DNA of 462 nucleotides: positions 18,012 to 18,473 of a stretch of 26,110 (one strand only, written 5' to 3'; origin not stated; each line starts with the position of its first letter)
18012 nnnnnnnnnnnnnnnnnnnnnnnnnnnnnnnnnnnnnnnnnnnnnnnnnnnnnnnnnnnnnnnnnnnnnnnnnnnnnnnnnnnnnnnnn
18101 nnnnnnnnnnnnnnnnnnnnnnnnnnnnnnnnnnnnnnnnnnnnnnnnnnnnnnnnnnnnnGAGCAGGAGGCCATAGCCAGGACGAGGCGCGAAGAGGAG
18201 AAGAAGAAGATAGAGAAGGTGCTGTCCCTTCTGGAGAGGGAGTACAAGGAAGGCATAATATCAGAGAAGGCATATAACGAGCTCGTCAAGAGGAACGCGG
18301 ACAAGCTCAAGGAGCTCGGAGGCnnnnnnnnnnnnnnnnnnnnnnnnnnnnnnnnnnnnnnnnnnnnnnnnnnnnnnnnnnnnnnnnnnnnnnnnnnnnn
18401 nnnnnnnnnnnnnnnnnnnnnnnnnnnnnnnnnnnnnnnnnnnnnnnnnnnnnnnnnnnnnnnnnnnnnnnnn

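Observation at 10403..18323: SHOCT-like helical unit shared by the adaptor (three copies) and the tail of giant 2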

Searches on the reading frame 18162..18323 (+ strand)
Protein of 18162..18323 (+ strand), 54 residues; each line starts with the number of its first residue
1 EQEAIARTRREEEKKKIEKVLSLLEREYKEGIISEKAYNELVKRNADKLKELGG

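Call 9: search_protein_families(library=pfam, proteins=[window:18162-18323:+], max_evalue=10)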
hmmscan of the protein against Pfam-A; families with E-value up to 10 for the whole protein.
seq(54 aa): 4 families
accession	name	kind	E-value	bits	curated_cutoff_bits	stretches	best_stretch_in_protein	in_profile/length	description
PF22888.1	FIMAH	-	0.0091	17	24.8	1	7-43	38-74/81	FIMAH domain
PF05120.17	GvpG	-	0.086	13.4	30.6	1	13-44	29-60/67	Gas vesicle protein G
PF21616.3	Topo-V_HhH_2_2nd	-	0.14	12.7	27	1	23-41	37-55/58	Topoisomerase V, second (HhH)2 tandem domain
PF17522.7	DUF5446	-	0.35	11.5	26.2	1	5-30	32-56/72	Family of unknown function (DUF5446)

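Call 34: search_protein_families(library=pfam, alignment_id=A2, max_evalue=10)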
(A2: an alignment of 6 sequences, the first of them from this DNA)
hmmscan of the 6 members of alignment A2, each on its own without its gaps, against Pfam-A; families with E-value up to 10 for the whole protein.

A. member 1, seq(48 aa): 3 families
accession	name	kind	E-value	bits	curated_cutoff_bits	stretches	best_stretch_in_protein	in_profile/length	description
PF22888.1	FIMAH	-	0.011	16.8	24.8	1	8-37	45-74/81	FIMAH domain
PF05120.17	GvpG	-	0.053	14.1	30.6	1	7-38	29-60/67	Gas vesicle protein G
PF21616.3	Topo-V_HhH_2_2nd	-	0.078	13.4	27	1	17-35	37-55/58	Topoisomerase V, second (HhH)2 tandem domain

B. families by the number of members that match (of 6 scanned): 7 families
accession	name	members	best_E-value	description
PF05120.17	GvpG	6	0.024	Gas vesicle protein G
PF20612.3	SHOCT_2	4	0.011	SHOCT domain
PF22888.1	FIMAH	3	0.011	FIMAH domain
PF13470.12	PIN_3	2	0.059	PIN domain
PF03997.17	VPS28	1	0.019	VPS28 protein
PF21616.3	Topo-V_HhH_2_2nd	1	0.078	Topoisomerase V, second (HhH)2 tandem domain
PF23401.1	HTH_Card1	1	0.11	Card1 hinge domain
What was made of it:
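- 4 of 6 giant-2 tails hit SHOCT_2 (call 34).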

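Call 37: search_solved_structures(query=A2, max_evalue=10, show_alignments=3)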
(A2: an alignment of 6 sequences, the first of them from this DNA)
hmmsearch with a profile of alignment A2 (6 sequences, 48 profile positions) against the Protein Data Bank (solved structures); distinct sequences matched with E-value up to 10: 11.
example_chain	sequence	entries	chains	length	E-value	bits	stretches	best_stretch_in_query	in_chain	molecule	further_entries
4uda_A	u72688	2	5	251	1.5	11.7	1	9-46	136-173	MINERALOCORTICOID RECEPTOR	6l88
2a3i_A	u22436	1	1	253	1.6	11.7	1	9-46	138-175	Mineralocorticoid receptor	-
1y9r_A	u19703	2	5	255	1.6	11.7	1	9-46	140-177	Mineralocorticoid receptor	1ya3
2oax_A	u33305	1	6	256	1.6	11.7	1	9-46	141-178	Mineralocorticoid receptor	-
2abi_A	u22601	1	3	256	1.6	11.7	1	9-46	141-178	Mineralocorticoid receptor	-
5hcv_A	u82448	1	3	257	1.6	11.7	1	9-46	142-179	Mineralocorticoid receptor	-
3vhv_A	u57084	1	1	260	1.6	11.6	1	9-46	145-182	Mineralocorticoid receptor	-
4udb_A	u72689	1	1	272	1.7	11.5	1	9-46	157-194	MINERALOCORTICOID RECEPTOR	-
3wff_A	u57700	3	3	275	1.8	11.5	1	9-46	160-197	Mineralocorticoid receptor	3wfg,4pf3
2aa6_A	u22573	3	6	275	1.8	11.5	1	9-46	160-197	Mineralocorticoid receptor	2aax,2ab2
2aa2_A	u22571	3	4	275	1.8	11.5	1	9-46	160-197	Mineralocorticoid receptor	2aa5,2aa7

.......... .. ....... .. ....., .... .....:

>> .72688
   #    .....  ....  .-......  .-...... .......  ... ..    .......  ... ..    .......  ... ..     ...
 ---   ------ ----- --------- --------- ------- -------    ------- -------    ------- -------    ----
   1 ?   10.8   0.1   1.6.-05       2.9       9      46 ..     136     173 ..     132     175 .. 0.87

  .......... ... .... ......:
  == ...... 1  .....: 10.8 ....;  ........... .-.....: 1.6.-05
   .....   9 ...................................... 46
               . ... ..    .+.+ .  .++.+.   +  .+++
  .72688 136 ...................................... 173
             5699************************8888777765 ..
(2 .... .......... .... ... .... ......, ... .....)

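Call 42: search_protein_families(library=pfam, alignment_id=A4, max_evalue=10)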
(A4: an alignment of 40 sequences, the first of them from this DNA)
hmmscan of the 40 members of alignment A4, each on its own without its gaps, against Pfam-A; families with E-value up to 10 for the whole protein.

A. member 1, seq(48 aa): 3 families
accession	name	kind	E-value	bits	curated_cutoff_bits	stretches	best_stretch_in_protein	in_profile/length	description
PF22888.1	FIMAH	-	0.011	16.8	24.8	1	8-37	45-74/81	FIMAH domain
PF05120.17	GvpG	-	0.053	14.1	30.6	1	7-38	29-60/67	Gas vesicle protein G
PF21616.3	Topo-V_HhH_2_2nd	-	0.078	13.4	27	1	17-35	37-55/58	Topoisomerase V, second (HhH)2 tandem domain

B. families by the number of members that match (of 40 scanned): 32 families (the first 25 are shown)
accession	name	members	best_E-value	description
PF05120.17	GvpG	13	0.0087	Gas vesicle protein G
PF05957.18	DUF883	6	0.019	DUF883 N-terminal domain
PF13113.11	DUF3970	4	0.051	Protein of unknown function (DUF3970)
PF09304.16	Cortex-I_coil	3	0.0005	Cortexillin coiled-coil region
PF15569.11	Imm40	3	0.014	Immunity protein 40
PF10883.13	DUF2681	3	0.078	Protein of unknown function (DUF2681)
PF09851.14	SHOCT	2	0.0068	Short C-terminal domain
PF06972.17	GIP1_N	2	0.031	GBF-interacting protein 1 N-terminal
PF24715.1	YxiF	2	0.041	YxiF protein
PF21173.2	DksA-like_N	2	0.058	DnaK suppressor protein-like, N-terminal domain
PF17522.7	DUF5446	2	0.077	Family of unknown function (DUF5446)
PF22888.1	FIMAH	1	0.011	FIMAH domain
PF01519.22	DUF16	1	0.015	Protein of unknown function DUF16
PF20612.3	SHOCT_2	1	0.036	SHOCT domain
PF03902.18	Gal4_dimer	1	0.043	Gal4-like dimerisation domain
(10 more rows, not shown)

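Call 47: search_protein_representatives(alignment_id=A4)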
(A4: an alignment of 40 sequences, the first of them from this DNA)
Query: 40 sequences, 52 profile positions. Proteins with E-value up to 0.001 (for the whole library): 279; up to 1e-10: 110; up to 1e-30: 6. The best 150 are listed.
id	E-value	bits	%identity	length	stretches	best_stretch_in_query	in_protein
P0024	3.3e-39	148.7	-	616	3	2-51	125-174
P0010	3.6e-39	148.6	-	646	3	2-51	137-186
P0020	6.4e-38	144.6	-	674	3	1-50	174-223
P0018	3.1e-37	142.4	-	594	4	1-50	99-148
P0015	2.9e-36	139.3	-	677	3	2-50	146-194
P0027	3.1e-31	123.1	-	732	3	2-49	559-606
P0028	1.5e-28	114.6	-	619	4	2-50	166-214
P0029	6.0e-27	109.4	-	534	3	2-49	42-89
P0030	1.2e-26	108.5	-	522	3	2-50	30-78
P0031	1.9e-26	107.9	-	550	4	2-50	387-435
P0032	2.2e-26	107.6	-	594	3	2-51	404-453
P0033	5.0e-25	103.3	-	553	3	1-51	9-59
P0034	1.1e-24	102.2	-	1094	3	1-50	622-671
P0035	5.8e-24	99.9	-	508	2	2-49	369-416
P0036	1.1e-23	99.0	-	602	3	1-51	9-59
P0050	2.6e-20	88.2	-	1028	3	2-50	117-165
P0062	3.5e-18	81.4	-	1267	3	3-49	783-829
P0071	3.3e-17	78.2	-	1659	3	9-49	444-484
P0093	6.0e-14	67.8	-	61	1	2-49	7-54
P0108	1.3e-12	63.5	-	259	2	4-45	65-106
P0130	1.1e-10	57.4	-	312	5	4-47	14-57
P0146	2.3e-09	53.1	-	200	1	4-45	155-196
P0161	1.8e-08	50.3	-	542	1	1-50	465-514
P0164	2.7e-08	49.7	-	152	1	2-45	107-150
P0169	3.3e-08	49.4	-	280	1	2-49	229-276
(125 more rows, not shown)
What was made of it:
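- On SHOCT superfamily (transitive or profile-profile homology): The unit profile A4 finds P0130 at E 1.1e-10 in 1.84 billion proteins (call 47).
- The unit profile finds P0130 at E 1.1e-10 among 1.84 billion proteins (call 47).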

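Call 50: search_protein_families(library=pfam, proteins=[P0033, P0130, P0146, P0169, P0093, P0034, P0050, P0062, P0108, P0164], max_evalue=0.1)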
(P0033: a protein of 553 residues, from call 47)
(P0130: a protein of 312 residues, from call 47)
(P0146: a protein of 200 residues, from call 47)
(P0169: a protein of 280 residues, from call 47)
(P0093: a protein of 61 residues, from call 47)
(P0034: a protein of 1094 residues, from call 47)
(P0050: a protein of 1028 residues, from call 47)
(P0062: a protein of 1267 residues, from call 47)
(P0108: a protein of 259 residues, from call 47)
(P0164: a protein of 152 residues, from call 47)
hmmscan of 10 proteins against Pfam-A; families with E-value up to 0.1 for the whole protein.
P0033 (553 aa): 1 family
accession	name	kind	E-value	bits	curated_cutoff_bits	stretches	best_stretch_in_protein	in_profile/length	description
PF05120.17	GvpG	-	0.00018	22.1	30.6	1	525-548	36-59/67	Gas vesicle protein G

P0130 (312 aa): 44 families (the best 25 are shown)
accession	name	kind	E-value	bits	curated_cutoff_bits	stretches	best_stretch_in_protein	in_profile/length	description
PF09851.14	SHOCT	-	9.8e-20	70.1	27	3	283-303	2-22/28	Short C-terminal domain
PF05120.17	GvpG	-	2.6e-18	66.4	30.6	4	147-183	30-66/67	Gas vesicle protein G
PF20155.4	TMP_3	-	2.7e-13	50.5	41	2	149-200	89-140/192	Tape measure protein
PF20612.3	SHOCT_2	-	1.4e-09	38.4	24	0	153-180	15-42/53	SHOCT domain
PF20315.3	DUF6611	-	7.1e-08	33.1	27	0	141-184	122-165/168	Family of unknown function (DUF6611)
PF19553.4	DUF6076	-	1.4e-07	31.9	23.5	0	202-262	93-153/168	Family of unknown function (DUF6076)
PF16326.10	ABC_tran_CTD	-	1.6e-07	31.9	32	0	76-124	11-57/69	ABC transporter C-terminal domain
PF13202.12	EF-hand_5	-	4.9e-07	29.4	25.9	0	97-109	12-24/25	EF hand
PF08044.16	DUF1707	-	3e-05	24.4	27.6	0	282-311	10-40/53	DUF1707 SHOCT-like domain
PF19460.4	DUF5997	-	6.1e-05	23.6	27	0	94-147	19-72/108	Family of unknown function (DUF5997)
PF18822.6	CdvA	-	6.1e-05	23.5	30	0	46-134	21-108/123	CdvA-like coiled-coil domain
PF07956.16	DUF1690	-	7.1e-05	23.7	29.7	0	168-227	40-100/139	Protein of Unknown function (DUF1690)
PF03938.19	OmpH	-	0.00011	22.9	32.4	1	206-285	29-105/141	Outer membrane protein (OmpH-like)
PF25078.1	DUF7801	-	0.00014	22.5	33.2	1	141-227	56-140/155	Domain of unknown function (DUF7801)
PF14276.11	DUF4363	-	0.00018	21.9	27.5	0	170-231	17-79/107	Domain of unknown function (DUF4363)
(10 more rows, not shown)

P0146 (200 aa): 2 families
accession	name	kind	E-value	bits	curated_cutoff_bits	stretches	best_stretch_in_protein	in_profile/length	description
PF15763.10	DUF4692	-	0.017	16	27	0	121-175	27-81/167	Regulator of human erythroid cell expansion (RHEX)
PF18652.6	Adhesin_P1_N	-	0.099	13.4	27.1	0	106-184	3-83/106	Adhesin P1 N-terminal domain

P0169 (280 aa): 5 families
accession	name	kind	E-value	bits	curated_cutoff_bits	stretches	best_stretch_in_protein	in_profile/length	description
PF10633.15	NPCBM_assoc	-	1.4e-05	25.6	24.4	1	2-62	12-72/78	NPCBM-associated, NEW3 domain of alpha-galactosidase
PF09851.14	SHOCT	-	0.0022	18.1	27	0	248-264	10-26/28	Short C-terminal domain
PF14941.11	OAF_N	-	0.033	14.3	27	0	231-278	62-108/150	Out at first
PF24740.1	DUF7691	-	0.044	14.3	27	1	106-161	14-69/204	Domain of unknown function (DUF7691)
PF23655.1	LYRM_2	-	0.095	12.9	27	0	149-166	52-69/70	LYR motif containing domain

P0093 (61 aa): 1 family
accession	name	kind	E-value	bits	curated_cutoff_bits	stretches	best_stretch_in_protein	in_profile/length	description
PF05054.17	AcMNPV_Ac109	-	0.089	12.2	25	1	12-52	57-96/418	Autographa californica nuclear polyhedrosis virus (AcMNPV) protein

P0034 (1094 aa): 1 family
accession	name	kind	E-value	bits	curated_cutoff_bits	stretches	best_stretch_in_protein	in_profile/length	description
PF04091.18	Sec15_C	-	0.062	13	28.3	1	552-664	248-346/348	Exocyst complex subunit Sec15 C-terminal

P0050 (1028 aa): 0 families

P0062 (1267 aa): 1 family
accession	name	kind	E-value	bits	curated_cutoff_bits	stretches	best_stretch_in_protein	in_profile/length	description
PF19278.4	Hydant_A_C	-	0.0053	16.6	21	1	60-148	60-152/193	Hydantoinase/oxoprolinase C-terminal domain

P0108 (259 aa): 2 families
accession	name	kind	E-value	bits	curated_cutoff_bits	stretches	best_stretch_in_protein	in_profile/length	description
PF05120.17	GvpG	-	0.035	14.7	30.6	0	227-252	34-59/67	Gas vesicle protein G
PF20612.3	SHOCT_2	-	0.099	13.3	24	0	75-102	16-43/53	SHOCT domain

P0164 (152 aa): 4 families
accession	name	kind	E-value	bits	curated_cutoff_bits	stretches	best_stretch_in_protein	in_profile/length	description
PF05961.16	Chordopox_A13L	-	0.00068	20.3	24.1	1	46-74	4-32/69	Chordopoxvirus A13L protein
PF05120.17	GvpG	-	0.027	15.1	30.6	1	99-149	16-67/67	Gas vesicle protein G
PF05568.16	ASFV_J13L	-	0.04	14.1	23.6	1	44-74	34-64/189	African swine fever virus J13L protein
PF22888.1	FIMAH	-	0.05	14.6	24.8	1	109-140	42-73/81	FIMAH domain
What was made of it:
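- On SHOCT (PF09851): 2 of the 40 sequences of A4 (u1/u2 orthologues plus the window's own u3) hit it at E 0.0068 or weaker, and a giant-2-like tail (P0169) scores 18.1 bits (calls 42, 50).
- On SHOCT superfamily (transitive or profile-profile homology): P0130 scores 70.1 bits for SHOCT and 38.4 for SHOCT_2, both above their cut-offs (call 50). hhalign of the deep long-unit profile against the P0130 repeats gives 94.2%, P 1.2e-7.
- Closest known: ESCRT-I core/headpiece helical hairpins. Same: Vps23_core and VPS28 also give weak Pfam hits (calls 34, 50).
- P0130 is above Pfam's cut-offs for SHOCT (70.1 bits), SHOCT_2 (38.4) and GvpG (66.4) (call 50).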

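Call 60: find_encoding_contigs(protein=P0033, flank=10000, max_places=2)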
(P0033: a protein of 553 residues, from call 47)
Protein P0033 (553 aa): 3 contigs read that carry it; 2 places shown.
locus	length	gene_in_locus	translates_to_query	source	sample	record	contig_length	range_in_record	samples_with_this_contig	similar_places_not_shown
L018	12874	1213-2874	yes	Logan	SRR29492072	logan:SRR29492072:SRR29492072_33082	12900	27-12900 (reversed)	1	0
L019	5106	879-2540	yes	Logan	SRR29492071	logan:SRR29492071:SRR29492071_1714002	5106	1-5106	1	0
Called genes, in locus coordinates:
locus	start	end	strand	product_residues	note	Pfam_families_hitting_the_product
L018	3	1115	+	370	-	?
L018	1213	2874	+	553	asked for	-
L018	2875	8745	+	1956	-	PF01835:MG2 (faint), PF10633:NPCBM_assoc (weak)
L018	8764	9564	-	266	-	PF00142:Fer4_NifH (faint), PF01656:CbiA, PF06564:CBP_BcsQ (weak), PF10609:ParA, PF13614:AAA_31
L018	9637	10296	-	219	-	-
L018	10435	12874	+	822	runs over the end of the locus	?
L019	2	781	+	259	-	?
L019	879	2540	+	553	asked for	-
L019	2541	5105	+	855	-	?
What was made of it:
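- MinD and the 219-aa protein are also present in distant L018 (call 60).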

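Call 61: find_encoding_contigs(protein=P0146, flank=8000, max_places=2)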
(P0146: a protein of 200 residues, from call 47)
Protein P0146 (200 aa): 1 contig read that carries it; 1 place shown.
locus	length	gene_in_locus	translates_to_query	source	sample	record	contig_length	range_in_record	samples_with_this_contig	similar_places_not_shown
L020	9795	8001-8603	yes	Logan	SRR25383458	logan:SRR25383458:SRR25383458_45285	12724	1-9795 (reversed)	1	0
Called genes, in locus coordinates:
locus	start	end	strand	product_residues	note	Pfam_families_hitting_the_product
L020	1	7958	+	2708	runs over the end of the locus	PF01835:MG2 (faint), PF10633:NPCBM_assoc (weak)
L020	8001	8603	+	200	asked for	-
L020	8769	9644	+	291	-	-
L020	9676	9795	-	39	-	?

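Call 78: list_cluster_members(proteins=[P0033, P0034, P0050, P0062, P0071, P0130, P0146, P0161, P0164, P0027])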
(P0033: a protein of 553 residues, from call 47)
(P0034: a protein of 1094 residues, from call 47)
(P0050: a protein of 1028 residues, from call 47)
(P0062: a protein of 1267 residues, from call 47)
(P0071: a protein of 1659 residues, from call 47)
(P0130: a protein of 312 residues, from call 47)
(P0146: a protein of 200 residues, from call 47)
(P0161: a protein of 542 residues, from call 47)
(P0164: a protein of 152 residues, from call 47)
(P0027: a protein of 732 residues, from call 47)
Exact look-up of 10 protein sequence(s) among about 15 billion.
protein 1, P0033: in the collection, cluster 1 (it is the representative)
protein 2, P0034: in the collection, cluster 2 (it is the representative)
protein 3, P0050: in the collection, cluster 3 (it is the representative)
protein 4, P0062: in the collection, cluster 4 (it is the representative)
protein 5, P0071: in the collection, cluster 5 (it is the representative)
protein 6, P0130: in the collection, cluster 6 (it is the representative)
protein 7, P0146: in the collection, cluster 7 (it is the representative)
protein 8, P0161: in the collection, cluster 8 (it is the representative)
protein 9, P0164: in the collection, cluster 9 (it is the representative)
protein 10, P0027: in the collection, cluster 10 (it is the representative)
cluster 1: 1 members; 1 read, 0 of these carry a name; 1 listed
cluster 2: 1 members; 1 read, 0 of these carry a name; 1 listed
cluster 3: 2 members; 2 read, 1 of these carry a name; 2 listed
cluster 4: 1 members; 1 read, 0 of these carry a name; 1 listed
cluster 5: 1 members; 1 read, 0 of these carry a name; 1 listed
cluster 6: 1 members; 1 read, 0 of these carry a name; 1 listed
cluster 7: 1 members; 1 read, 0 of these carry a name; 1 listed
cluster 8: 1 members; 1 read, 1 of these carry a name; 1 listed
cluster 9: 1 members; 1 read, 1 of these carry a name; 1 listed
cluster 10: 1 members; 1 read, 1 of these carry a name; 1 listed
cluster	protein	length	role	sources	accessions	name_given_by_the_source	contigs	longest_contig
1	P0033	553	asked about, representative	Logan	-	-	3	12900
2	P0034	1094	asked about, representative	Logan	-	-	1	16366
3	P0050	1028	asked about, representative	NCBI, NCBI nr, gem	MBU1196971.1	hypothetical protein KJ765_00510 [Candidatus Micrarchaeota archaeon] | hypothetical protein [Candidatus Micrarchaeota archaeon]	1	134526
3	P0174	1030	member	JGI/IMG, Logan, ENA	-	-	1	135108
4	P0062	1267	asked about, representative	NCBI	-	-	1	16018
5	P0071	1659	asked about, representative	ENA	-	-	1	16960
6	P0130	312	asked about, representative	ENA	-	-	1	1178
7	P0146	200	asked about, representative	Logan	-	-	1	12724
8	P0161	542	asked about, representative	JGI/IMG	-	hypothetical protein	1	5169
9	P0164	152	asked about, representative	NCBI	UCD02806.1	MAG: hypothetical protein JSV63_03410, partial [Candidatus Aenigmatarchaeota archaeon]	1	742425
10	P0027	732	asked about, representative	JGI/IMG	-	hypothetical protein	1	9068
